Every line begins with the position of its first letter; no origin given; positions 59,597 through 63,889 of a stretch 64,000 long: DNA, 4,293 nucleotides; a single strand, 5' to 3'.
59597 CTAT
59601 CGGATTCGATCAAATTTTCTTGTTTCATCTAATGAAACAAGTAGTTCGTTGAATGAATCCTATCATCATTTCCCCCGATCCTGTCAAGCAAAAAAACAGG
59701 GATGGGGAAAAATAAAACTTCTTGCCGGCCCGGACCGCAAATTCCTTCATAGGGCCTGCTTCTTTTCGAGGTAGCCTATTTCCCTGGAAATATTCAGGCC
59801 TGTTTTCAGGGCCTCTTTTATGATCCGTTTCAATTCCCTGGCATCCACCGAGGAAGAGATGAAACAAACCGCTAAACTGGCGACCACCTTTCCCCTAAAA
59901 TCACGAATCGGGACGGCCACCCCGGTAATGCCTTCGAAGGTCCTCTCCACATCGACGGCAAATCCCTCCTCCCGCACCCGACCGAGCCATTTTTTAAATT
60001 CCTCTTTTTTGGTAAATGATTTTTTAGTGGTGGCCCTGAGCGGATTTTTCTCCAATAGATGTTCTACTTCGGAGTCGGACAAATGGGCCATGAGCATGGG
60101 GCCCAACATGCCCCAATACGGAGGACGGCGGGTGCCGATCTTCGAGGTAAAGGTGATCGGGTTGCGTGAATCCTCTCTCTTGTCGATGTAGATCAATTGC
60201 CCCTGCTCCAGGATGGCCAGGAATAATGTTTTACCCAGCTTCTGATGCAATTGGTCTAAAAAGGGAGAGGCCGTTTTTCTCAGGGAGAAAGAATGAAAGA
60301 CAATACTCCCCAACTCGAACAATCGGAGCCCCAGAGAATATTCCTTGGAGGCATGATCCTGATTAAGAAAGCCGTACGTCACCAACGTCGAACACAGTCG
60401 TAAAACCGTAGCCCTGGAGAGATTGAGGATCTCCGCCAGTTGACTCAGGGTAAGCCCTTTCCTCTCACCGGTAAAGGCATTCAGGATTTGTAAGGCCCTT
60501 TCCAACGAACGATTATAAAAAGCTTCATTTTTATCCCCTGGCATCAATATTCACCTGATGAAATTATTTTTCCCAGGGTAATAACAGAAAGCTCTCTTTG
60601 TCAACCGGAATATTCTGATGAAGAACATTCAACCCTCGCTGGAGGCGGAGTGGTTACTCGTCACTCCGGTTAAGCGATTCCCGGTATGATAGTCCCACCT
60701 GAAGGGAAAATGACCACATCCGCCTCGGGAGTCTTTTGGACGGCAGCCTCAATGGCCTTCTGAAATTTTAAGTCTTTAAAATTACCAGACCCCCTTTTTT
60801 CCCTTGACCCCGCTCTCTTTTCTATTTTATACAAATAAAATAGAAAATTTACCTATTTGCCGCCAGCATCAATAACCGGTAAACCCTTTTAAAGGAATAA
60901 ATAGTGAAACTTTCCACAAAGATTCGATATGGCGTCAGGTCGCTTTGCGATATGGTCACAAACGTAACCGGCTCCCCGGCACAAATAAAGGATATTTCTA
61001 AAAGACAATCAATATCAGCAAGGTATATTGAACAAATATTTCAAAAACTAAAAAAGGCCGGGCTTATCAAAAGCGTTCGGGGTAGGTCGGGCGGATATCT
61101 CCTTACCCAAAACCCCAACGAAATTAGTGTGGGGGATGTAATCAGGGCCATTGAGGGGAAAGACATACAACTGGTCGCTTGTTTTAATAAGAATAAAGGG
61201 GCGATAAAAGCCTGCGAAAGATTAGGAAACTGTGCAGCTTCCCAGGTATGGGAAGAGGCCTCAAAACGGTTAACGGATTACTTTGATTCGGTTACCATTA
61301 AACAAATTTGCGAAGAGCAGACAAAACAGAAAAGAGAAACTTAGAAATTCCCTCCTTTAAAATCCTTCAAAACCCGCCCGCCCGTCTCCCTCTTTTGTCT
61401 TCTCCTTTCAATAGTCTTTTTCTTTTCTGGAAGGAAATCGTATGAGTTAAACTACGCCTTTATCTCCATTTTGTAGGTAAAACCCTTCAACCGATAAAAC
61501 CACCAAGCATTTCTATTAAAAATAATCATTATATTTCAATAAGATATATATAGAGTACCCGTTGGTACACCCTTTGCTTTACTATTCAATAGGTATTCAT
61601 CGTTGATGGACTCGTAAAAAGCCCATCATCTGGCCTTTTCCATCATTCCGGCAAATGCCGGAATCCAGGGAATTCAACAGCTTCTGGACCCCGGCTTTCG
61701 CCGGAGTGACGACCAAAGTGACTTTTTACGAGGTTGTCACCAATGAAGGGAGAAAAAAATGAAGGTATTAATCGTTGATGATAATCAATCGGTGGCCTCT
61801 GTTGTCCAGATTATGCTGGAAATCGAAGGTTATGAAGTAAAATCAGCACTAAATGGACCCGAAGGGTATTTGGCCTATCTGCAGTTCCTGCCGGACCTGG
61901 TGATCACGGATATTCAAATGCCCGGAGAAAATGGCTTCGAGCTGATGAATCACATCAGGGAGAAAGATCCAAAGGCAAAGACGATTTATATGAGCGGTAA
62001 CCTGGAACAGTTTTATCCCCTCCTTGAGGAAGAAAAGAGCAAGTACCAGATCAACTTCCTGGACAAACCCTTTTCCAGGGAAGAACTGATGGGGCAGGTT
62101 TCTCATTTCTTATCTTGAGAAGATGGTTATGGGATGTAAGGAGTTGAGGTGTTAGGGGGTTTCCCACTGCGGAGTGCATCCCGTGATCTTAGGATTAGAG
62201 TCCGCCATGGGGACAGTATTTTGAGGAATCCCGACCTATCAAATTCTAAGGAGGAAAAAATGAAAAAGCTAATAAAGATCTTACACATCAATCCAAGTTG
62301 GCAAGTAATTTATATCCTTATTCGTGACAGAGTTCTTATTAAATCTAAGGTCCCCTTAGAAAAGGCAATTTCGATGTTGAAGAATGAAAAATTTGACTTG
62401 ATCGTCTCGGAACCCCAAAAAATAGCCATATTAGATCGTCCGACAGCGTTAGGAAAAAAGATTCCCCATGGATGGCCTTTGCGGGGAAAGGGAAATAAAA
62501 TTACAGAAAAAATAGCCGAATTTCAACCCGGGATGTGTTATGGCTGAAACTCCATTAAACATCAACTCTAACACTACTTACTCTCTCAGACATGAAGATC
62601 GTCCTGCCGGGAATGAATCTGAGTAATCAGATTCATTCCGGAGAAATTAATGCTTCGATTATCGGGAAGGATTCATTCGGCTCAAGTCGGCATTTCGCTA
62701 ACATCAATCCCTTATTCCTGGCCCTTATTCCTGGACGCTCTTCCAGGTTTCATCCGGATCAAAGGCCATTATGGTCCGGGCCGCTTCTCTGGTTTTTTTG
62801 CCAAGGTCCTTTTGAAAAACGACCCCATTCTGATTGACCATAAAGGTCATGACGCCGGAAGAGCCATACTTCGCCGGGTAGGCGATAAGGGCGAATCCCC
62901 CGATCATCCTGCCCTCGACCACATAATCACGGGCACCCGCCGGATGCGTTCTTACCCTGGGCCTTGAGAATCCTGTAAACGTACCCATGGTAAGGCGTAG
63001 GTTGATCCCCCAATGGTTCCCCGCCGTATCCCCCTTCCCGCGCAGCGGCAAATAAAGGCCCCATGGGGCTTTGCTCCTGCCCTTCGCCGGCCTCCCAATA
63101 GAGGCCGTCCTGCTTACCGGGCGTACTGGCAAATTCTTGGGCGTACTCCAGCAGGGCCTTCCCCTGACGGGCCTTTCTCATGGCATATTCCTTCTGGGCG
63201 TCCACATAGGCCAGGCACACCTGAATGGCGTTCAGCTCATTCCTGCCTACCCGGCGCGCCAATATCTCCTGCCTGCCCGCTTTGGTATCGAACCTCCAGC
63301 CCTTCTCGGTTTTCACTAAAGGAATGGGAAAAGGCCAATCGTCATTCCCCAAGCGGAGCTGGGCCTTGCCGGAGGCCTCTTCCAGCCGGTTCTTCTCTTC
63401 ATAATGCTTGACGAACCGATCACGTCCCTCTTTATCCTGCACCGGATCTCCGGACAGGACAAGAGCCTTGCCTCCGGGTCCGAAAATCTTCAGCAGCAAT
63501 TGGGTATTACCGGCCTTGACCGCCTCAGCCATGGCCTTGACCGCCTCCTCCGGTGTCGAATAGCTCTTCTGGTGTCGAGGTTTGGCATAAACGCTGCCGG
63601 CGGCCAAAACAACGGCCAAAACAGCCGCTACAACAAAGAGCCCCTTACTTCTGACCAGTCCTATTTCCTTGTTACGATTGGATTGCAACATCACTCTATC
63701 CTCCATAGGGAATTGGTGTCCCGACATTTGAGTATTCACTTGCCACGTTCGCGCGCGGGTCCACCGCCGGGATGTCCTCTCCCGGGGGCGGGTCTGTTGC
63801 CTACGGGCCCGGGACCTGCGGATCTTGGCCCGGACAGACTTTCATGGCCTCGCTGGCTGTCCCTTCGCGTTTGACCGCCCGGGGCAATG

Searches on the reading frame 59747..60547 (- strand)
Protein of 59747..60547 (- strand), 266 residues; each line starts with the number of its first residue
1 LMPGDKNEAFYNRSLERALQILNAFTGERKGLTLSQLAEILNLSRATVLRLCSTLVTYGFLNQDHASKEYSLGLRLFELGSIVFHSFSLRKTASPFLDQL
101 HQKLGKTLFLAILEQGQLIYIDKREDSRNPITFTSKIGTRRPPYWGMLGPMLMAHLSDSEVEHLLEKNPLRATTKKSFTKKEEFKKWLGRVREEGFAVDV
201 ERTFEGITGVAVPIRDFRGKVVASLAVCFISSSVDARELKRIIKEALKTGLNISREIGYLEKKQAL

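Call 43: search_protein_families(library=pfam, proteins=[window:59747-60547:-], max_evalue=0.00001)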
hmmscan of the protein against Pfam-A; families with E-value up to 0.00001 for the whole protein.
window:59747-60547:- (266 aa): 2 families
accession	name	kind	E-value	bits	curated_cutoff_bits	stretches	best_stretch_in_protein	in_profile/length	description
PF01614.24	IclR_C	-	1.4e-34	119.6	24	1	84-255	4-174/174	Bacterial transcriptional regulator IclR C-terminal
PF09339.16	HTH_IclR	-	3.4e-16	59.2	22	1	14-64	1-51/52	IclR helix-turn-helix domain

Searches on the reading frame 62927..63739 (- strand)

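Call 43: search_protein_families(library=pfam, proteins=[window:62927-63739:-], max_evalue=0.00001)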
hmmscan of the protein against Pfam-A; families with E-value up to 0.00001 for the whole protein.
window:62927-63739:- (270 aa): 1 family
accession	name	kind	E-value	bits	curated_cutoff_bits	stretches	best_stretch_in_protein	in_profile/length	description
PF11453.13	DUF2950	-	5.2e-79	265.7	20.2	1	57-268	1-207/274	Protein of unknown function (DUF2950)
